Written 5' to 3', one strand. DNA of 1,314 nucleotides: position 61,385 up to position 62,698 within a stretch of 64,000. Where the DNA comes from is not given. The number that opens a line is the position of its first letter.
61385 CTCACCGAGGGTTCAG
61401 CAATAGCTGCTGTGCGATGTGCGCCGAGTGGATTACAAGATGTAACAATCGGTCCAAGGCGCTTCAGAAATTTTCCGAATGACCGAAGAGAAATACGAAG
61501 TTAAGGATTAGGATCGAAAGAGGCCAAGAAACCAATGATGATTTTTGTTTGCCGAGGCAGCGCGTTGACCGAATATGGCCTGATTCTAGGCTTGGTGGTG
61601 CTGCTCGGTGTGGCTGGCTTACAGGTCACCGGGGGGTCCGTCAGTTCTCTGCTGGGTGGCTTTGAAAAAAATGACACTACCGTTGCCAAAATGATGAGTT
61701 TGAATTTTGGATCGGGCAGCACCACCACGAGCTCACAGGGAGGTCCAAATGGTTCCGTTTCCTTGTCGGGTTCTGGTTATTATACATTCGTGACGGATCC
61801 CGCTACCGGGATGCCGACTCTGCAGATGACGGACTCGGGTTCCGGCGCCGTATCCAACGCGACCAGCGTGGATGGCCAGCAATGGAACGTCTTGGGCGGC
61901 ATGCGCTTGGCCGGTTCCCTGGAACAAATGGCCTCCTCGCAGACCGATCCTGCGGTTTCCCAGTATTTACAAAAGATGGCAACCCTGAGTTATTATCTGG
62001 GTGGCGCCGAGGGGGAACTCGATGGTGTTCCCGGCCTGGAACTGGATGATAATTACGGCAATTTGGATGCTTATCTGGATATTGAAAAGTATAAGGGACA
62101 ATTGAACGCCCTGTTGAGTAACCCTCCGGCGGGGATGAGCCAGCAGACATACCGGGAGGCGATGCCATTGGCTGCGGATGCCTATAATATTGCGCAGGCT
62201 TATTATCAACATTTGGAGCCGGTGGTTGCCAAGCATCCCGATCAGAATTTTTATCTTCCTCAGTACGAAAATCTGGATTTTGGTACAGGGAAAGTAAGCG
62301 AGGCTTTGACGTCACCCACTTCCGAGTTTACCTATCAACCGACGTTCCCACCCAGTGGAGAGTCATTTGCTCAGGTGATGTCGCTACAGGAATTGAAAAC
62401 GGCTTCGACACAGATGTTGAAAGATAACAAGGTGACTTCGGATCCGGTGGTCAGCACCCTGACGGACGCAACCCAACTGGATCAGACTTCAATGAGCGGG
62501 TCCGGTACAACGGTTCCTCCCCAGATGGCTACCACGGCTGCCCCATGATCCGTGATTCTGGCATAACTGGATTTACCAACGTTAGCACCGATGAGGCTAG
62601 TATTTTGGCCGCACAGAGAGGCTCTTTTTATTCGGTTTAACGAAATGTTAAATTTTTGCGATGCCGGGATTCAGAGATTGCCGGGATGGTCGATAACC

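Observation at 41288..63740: Dispersed family of giant Flp-type pilins with a conserved scaffold and a variable C-terminal patch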

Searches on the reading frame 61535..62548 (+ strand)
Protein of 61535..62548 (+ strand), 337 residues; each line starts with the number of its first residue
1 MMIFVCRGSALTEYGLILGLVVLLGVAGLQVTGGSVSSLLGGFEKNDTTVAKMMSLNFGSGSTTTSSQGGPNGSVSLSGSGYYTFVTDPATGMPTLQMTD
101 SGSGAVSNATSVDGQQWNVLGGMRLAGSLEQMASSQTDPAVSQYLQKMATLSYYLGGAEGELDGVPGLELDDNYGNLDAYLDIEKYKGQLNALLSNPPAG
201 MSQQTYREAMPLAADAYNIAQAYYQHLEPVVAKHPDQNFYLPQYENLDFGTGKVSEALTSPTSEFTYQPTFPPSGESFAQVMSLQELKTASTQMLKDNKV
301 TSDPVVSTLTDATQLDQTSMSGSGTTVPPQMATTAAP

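Call 6: search_protein_families(library=pfam, proteins=[window:61535-62548:+], max_evalue=1)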
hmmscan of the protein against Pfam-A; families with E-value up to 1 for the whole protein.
window:61535-62548:+ (337 aa): 1 family
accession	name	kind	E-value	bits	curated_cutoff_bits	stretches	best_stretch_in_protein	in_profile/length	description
PF24396.1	DUF7541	-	0.065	13.5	28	1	3-41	19-56/120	Family of unknown function (DUF7541)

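Call 7: search_protein_families(library=ncbifam, proteins=[window:61535-62548:+], max_evalue=1)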
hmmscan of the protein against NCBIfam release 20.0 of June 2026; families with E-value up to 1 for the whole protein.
window:61535-62548:+ (337 aa): 0 families

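Call 21: find_related_loci(query=A2, collection=genome_contigs, flank=5000)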
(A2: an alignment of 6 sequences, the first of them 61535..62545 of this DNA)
Query A2 (337 aa) in genome_contigs; peptide patterns used: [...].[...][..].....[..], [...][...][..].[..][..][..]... (x = any residue, [..] = any of these).
70 stretches matched a pattern; 2 encode a relative of the query (tblastn E <= 1e-3); 2 distinct loci.
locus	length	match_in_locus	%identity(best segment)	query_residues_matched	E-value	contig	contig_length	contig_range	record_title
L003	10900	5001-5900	41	7-316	1e-61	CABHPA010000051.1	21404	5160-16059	MAG: Candidatus Melainabacteria bacterium isolate Melainabacteria_sp_nbed3b74 genome assembly, contig: NODE_6039_length_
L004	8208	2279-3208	40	5-316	3e-60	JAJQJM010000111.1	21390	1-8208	MAG: Vampirovibrio sp. isolate C_No_T20_B_bin.46 scaffold_4934, whole genome shotgun sequence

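Call 33: search_protein_representatives(alignment_id=A2)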
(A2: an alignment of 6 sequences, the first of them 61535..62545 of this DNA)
Query: 6 sequences, 326 profile positions. Proteins with E-value up to 0.001 (for the whole library): 270; up to 1e-10: 131; up to 1e-30: 92. The best 150 are listed.
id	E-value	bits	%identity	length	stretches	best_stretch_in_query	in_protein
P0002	2.8e-156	536.4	-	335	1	2-326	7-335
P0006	8.3e-121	419.8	-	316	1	2-324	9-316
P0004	8.6e-110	383.6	-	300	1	2-320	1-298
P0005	3.2e-102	358.8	-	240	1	98-324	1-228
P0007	4.4e-100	351.7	-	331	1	4-321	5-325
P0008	1.2e-99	350.3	-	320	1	3-318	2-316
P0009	4.2e-93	328.8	-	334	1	3-317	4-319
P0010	8.7e-92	324.5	-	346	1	6-323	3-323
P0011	6.8e-85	301.8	-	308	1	13-320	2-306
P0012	4.8e-84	299.0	-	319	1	4-318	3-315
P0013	3.9e-80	286.2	-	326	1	4-318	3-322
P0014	3.0e-76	273.4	-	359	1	8-323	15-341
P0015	1.6e-74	267.7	-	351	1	5-320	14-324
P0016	6.1e-74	265.8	-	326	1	7-314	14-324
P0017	2.3e-73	263.9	-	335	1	5-317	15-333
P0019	1.6e-72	261.1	-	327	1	8-321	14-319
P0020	2.0e-68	247.7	-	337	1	7-320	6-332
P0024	2.7e-64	234.1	-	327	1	1-315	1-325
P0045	3.0e-55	204.4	-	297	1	3-319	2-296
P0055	1.8e-51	192.0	-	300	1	5-316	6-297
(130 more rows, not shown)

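Call 37: search_solved_structures(query=A3, max_evalue=10)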
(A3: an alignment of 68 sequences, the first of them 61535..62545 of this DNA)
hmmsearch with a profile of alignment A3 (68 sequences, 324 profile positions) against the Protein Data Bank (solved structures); distinct sequences matched with E-value up to 10: 8.
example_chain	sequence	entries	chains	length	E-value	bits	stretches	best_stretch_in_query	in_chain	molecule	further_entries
8u1k_A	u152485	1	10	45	0.00017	24.5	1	11-50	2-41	PilA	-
8u2b_A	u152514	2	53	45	0.00049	23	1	11-50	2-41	Flp family type IVb pilin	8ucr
8f6q_A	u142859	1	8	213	0.055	16.2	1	120-163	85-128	C8-71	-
5cwn_A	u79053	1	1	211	0.058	16.1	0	122-157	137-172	Designed helical repeat protein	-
2k78_A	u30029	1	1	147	0.21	14.3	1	211-267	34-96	Iron-regulated surface determinant protein C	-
8oyv_A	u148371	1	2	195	0.3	13.8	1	178-263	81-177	De novo designed soluble Claudin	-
8qaf_A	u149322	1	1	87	1.1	12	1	123-150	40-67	sc-apCC-8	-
9sgx_A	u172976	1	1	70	1.3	11.7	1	126-173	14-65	STI1 domain-containing protein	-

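Call 40: find_encoding_contigs(protein=P0007, flank=10000, max_places=3)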
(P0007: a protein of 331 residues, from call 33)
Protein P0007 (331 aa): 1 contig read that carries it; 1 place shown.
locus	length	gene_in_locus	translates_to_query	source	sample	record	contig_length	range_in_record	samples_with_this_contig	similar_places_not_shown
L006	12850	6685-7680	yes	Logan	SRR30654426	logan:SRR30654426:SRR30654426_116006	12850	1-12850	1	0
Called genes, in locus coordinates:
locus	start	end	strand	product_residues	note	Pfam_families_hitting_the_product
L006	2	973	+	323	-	?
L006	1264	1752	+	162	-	-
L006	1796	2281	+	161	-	PF13302:Acetyltransf_3 (weak), PF13420:Acetyltransf_4 (weak), PF00583:Acetyltransf_1, PF13673:Acetyltransf_10 (weak), PF13508:Acetyltransf_7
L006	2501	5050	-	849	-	-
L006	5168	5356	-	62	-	-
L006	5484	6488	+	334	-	-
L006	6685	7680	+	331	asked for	-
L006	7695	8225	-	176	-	PF01288:HPPK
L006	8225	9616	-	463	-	PF00919:UPF0004, PF04055:Radical_SAM, PF01938:TRAM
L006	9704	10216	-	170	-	-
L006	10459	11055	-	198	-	PF07963:N_methyl (weak)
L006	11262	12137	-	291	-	PF18075:FtsX_ECD, PF02687:FtsX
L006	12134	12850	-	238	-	?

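Call 47: predict_structure(alignment_id=A3)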
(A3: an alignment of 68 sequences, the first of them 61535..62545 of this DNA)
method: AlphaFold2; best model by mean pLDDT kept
length: 337 residues; sequences in the alignment: 68
mean_pLDDT: 81.0   pTM: 0.71
mean pLDDT of the five models: 81.0, 80.9, 80.8, 80.5, 79.5
residues with pLDDT >= 90: 184; 70-90: 50; 50-70: 65; < 50: 38
segments of 3 or more residues with pLDDT < 50: 46-72, 303-307, 334-336
pLDDT, mean of each block of 10 residues (from residue 1): 63 91 91 74 52 42 40 67 90 89 61 74 95 98 98 98 95 93 98 97 95 95 96 96 72 92 92 95 98 91 50 61 56 51
secondary structure, 60 per line:
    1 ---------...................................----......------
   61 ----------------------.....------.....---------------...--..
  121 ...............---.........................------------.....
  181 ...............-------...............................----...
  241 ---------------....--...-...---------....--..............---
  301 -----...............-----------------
elements in order: H10-44 H49-54 E83-87 E94-98 H119-135 H139-163 H176-195 H203-233 E238-240 H256-259 E266-268 H278-281 H284-297 H306-320

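Call 50: fold_search(model_id=the predicted structure, library=pdb)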
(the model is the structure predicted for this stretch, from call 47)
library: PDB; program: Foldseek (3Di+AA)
matches with E <= 10: 268; with E <= 0.001: 0
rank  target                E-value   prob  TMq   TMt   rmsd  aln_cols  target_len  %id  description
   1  4djh_A                3.9e-01  0.13  0.15  0.12  15.0       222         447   11  Structure of the human kappa opioid receptor in complex with JDTic (released 2012-03-21)
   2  3fse_A                1.1e+00  0.21  0.15  0.15  17.2       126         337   20  Crystal structure of a two-domain protein containing dj-1/thij/pfpi-like and ferritin-like domains (ava_4496) from ana (released 2009-02-03)
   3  7nkz_A                1.2e+00  0.12  0.14  0.11  12.4       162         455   15  Cryo-EM structure of the cytochrome bd oxidase from M. tuberculosis at 2.5 A resolution (released 2021-09-22)
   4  3p0k                  1.2e+00  0.11  0.13  0.16  10.4       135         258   17  Structure of Baculovirus Sulfhydryl Oxidase Ac92 (released 2011-12-07)
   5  7qen_B                1.2e+00  0.10  0.14  0.12  25.2       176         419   14  S.c. Condensin core in DNA- and ATP-bound state (released 2022-06-15)
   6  5woy_MODEL_1_A        1.3e+00  0.16  0.15  0.19   8.2       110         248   11  NMR solution structure of Enzyme I (nEIt) protein using two 4D-spectra (released 2018-02-07)
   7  4iwb_A                1.4e+00  0.11  0.17  0.28  12.7       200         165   10  Novel Fold of FliC/FliS Fusion Protein (released 2013-12-11)
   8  1yuz_B                1.4e+00  0.07  0.12  0.19  17.1       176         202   11  Partially Reduced State of Nigerythrin (released 2005-06-21)
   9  5b0l_A                1.4e+00  0.13  0.16  0.19   8.7       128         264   13  Structure of MoeN5-Sso7d fusion protein in complex with beta-nonyl glucoside (released 2016-03-23)
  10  5haz                  1.4e+00  0.11  0.13  0.09  10.4       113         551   19  Structure of Chaetomium thermophilum Nup170 CTD (released 2016-04-20)
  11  1xg2_B                1.5e+00  0.44  0.21  0.41   5.7       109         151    9  Crystal structure of the complex between pectin methylesterase and its inhibitor protein (released 2005-03-22)
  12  2jqq_MODEL_1_A        1.5e+00  0.08  0.15  0.25  14.1       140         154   11  Solution structure of Saccharomyces cerevisiae conserved oligomeric Golgi subunit 2 protein (Cog2p) (released 2007-06-19)
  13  2cj8_B                1.6e+00  0.35  0.19  0.38   6.9       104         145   10  Crystal Structure of a Cell Wall Invertase Inhibitor from Tobacco (pH 9.5) (released 2006-04-03)
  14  1x90_A                1.6e+00  0.35  0.19  0.39   6.3       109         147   11  Crystal structure of mutant form B of a pectin methylesterase inhibitor from Arabidopsis (released 2004-12-28)
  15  5vju                  1.6e+00  0.14  0.16  0.25  12.8       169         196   15  De Novo Photosynthetic Reaction Center Protein Variant Equipped with His-Tyr H-bond, Heme B, and Cd(II) ions (released 2018-04-25)
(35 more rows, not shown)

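Call 63: find_homologous_proteins(query=A3, max_evalue=0.00001)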
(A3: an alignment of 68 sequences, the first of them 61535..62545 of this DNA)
Query A3 (68 sequences) (337 aa, profile of the alignment): 11 proteins with E <= 0.00001 among 8000 candidates.
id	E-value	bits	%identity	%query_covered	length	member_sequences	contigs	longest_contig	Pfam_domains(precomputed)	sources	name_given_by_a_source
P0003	9.7e-108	379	75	93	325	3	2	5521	-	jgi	jgi:Flp pilus assembly pilin Flp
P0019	4.8e-107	376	41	96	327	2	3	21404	-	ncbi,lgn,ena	-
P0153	1.8e-105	371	41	94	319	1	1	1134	-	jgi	jgi:Flp pilus assembly pilin Flp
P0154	8.7e-104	366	41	92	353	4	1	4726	-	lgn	-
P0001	2.5e-99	351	52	96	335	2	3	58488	-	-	-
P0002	3.7e-99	350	51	96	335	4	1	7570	-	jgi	jgi:Flp pilus assembly pilin Flp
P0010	6.1e-99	350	44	93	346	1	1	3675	-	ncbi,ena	-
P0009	4.9e-98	347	44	92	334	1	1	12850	-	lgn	-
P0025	4.2e-92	327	37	92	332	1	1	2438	-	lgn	-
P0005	7.4e-73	264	100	71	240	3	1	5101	-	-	-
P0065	2.5e-66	243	24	94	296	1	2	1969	-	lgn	-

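Call 64: find_encoding_contigs(protein=P0019, flank=10000, max_places=3)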
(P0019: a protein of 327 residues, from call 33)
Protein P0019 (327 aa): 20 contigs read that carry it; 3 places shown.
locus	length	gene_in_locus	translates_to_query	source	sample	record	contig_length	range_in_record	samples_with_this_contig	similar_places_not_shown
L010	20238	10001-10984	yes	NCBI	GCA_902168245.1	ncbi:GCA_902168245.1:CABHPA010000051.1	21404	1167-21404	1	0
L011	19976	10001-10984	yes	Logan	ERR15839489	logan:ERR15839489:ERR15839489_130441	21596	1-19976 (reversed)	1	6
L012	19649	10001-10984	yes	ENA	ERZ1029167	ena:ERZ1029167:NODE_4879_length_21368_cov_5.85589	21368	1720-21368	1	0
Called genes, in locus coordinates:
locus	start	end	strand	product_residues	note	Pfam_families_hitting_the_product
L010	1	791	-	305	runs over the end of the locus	PF13546:DDE_5 (faint), PF01609:DDE_Tnp_1, PF04693:DDE_Tnp_2 (faint)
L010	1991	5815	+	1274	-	PF13646:HEAT_2 (faint), PF00082:Peptidase_S8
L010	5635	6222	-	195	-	PF01035:DNA_binding_1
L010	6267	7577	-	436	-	-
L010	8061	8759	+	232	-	-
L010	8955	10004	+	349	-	-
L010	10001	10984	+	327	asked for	-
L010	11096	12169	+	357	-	-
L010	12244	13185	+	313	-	-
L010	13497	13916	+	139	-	-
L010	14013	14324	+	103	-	-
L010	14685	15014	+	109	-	-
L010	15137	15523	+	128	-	PF02021:UPF0102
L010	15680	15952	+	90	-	PF00111:Fer2 (weak)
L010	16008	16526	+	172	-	PF00085:Thioredoxin, PF13899:Thioredoxin_7, PF13098:Thioredoxin_2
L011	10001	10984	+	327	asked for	-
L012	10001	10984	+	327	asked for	-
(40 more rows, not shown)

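Call 69: find_encoding_contigs(protein=P0055, flank=8000, max_places=2)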
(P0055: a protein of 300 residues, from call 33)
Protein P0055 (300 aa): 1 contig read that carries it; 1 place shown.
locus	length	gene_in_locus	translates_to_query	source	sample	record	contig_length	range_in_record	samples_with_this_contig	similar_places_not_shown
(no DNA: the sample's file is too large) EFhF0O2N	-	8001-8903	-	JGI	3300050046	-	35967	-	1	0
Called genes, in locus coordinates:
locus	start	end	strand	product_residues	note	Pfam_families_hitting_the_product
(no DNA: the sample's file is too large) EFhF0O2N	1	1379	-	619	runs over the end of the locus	-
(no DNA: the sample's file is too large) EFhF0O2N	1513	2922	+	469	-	-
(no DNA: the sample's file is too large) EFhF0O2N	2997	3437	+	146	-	-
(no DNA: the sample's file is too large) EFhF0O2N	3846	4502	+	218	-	-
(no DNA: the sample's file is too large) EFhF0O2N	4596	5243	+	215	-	-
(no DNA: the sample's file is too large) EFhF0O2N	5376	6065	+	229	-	-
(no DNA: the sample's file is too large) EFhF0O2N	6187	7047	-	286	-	-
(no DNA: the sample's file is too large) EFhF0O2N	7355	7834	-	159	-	-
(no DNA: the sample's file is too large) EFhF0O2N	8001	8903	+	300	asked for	-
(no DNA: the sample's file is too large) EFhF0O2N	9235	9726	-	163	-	-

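Call 70: find_encoding_contigs(protein=P0014, flank=8000, max_places=2)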
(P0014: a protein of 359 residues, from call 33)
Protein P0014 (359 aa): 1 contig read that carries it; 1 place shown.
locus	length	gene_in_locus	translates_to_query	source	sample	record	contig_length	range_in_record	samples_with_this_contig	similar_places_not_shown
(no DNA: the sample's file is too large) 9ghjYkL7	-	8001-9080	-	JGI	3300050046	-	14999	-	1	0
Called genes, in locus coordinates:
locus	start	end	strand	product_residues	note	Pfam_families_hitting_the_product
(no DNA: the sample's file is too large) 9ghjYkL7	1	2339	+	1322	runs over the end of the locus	PF03130:HEAT_PBS (faint), PF13646:HEAT_2 (weak), PF00082:Peptidase_S8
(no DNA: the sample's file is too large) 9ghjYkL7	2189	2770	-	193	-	PF01035:DNA_binding_1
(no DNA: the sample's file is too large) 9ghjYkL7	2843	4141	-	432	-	-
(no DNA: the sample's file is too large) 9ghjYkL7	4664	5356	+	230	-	-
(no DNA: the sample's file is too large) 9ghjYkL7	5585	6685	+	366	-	-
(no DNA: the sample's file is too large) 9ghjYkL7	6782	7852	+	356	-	-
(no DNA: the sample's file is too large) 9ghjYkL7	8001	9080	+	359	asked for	-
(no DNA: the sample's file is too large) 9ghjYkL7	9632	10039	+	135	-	PF26095:CC_Bre1 (weak)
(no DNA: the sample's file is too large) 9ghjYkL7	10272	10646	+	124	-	PF02021:UPF0102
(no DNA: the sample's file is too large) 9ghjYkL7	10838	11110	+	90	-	PF00111:Fer2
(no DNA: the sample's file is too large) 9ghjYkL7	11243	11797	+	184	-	PF00085:Thioredoxin, PF13899:Thioredoxin_7, PF13098:Thioredoxin_2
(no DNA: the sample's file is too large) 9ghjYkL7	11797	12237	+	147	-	?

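Call 75: fold_search(model_id=the predicted structure, library=viral)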
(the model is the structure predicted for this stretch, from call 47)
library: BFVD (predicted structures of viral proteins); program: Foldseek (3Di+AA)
matches with E <= 10: 316; with E <= 0.001: 0
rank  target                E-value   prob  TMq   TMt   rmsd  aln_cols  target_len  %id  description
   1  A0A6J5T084            1.2e-01  0.80  0.22  0.06  24.9       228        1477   17  Uncharacterized protein [uncultured Caudovirales phage]
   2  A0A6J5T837            3.4e-01  0.04  0.09  0.09  40.1       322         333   14  Uncharacterized protein [uncultured Caudovirales phage]
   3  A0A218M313            3.6e-01  0.33  0.14  0.25  15.6       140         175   13  Rubrerythrin diiron-binding domain-containing protein [Acidovorax phage ACP17]
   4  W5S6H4                4.4e-01  0.47  0.21  0.40   6.7       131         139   20  Uncharacterized protein [Pithovirus sibericum]
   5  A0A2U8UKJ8            4.4e-01  0.21  0.17  0.26  10.6       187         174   10  Uncharacterized protein [Gordonia phage Sour]
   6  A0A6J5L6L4            4.6e-01  0.10  0.15  0.22  13.1       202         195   12  Uncharacterized protein [uncultured Caudovirales phage]
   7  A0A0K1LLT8            4.9e-01  0.75  0.23  0.55   4.4       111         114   12  Uncharacterized protein [Caulobacter phage Sansa]
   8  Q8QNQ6                5.1e-01  0.57  0.21  0.29   5.1       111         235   14  EsV-1-3 [Ectocarpus siliculosus virus 1 (isolate New Zealand/Kaikoura/1988)]
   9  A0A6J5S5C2            5.7e-01  0.11  0.15  0.24  15.4       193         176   14  Uncharacterized protein [uncultured Caudovirales phage]
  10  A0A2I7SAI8            7.3e-01  0.13  0.12  0.25  15.8       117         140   14  (no name in the UniProt tables at hand)
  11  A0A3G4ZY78            7.3e-01  0.09  0.15  0.15  24.3       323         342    9  Transmembrane protein 184C-like protein (Fragment) [Edafosvirus sp.]
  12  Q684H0                8.1e-01  0.25  0.20  0.38  11.6       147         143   13  (no name in the UniProt tables at hand)
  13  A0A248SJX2            8.1e-01  0.20  0.13  0.23  15.4       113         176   15  (no name in the UniProt tables at hand)
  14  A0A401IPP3            8.5e-01  0.06  0.10  0.08  23.1       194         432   16  Wsv161-like protein [Sesarmops intermedium nimavirus]
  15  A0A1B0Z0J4            8.9e-01  0.51  0.21  0.51   5.3       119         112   10  (no name in the UniProt tables at hand)
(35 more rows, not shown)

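Call 78: find_related_loci(query=A7, collection=metagenome_contigs, flank=10000)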
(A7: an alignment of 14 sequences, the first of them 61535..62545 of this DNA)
Query A7 (337 aa) in metagenome_contigs; peptide patterns used: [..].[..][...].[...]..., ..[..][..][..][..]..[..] (x = any residue, [..] = any of these).
263 stretches matched a pattern; 6 encode a relative of the query (tblastn E <= 1e-3); 6 distinct loci.
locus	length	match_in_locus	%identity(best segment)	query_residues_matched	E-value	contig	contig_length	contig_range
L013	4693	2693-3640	40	7-335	4e-62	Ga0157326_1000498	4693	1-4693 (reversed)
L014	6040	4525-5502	38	8-321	3e-58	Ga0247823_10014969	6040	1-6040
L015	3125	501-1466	36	1-321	4e-55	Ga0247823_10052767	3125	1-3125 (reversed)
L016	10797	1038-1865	37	70-322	1e-47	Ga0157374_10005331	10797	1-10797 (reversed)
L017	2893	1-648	42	98-316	2e-43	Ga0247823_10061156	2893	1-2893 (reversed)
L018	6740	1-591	30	128-313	3e-21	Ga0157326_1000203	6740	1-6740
